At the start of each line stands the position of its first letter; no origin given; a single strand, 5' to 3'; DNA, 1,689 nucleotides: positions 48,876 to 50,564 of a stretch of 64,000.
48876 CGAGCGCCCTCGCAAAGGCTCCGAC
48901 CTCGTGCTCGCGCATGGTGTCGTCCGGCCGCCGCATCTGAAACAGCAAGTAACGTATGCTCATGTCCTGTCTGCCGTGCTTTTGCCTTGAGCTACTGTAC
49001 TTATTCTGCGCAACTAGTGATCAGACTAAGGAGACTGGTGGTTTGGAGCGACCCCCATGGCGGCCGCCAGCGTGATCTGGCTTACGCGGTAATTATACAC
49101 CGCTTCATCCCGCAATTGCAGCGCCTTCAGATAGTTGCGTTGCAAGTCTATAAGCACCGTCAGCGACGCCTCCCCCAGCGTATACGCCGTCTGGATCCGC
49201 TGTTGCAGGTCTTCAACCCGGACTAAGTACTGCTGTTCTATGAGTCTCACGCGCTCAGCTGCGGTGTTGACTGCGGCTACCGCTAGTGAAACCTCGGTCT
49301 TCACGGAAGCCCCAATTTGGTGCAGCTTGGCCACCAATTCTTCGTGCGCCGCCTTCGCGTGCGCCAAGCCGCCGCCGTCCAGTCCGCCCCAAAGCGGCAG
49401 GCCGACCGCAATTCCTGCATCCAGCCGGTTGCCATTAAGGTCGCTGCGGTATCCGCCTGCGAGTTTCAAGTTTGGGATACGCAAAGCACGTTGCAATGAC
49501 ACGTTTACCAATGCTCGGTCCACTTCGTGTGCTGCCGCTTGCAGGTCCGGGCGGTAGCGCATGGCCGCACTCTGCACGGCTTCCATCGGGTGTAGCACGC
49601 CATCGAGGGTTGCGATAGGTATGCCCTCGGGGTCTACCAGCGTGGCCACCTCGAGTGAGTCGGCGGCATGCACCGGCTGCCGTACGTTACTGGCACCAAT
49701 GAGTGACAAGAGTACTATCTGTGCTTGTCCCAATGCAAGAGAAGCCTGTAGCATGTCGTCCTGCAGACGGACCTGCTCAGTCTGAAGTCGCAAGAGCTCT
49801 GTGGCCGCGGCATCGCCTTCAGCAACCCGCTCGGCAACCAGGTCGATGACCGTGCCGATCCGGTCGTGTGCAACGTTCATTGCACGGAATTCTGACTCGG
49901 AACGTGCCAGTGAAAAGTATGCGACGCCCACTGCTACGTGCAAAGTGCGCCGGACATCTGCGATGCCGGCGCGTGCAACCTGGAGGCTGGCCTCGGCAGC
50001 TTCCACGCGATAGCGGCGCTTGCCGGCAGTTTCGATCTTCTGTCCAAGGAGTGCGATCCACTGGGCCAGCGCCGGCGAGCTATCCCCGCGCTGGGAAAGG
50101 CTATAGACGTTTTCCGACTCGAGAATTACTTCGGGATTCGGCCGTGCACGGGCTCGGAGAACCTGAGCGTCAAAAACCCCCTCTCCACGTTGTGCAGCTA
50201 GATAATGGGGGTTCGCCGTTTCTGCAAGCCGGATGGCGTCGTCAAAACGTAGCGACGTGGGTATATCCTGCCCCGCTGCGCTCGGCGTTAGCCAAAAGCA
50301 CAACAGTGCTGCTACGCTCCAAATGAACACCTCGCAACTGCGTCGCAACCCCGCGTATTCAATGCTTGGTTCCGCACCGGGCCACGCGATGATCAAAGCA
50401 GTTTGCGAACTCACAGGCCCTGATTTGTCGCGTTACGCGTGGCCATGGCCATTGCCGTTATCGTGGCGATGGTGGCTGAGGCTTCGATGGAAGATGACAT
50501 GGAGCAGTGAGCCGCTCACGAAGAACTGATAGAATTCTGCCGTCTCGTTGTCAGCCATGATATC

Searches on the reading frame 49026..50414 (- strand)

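Call 84: search_protein_families(library=pfam, proteins=[window:49026-50414:-], max_evalue=0.0001)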
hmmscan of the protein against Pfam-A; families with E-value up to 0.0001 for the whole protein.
window:49026-50414:- (462 aa): 1 family
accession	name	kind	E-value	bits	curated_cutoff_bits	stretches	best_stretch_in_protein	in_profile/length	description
PF02321.23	OEP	-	2.6e-33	115.8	22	2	278-454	2-187/187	Outer membrane efflux protein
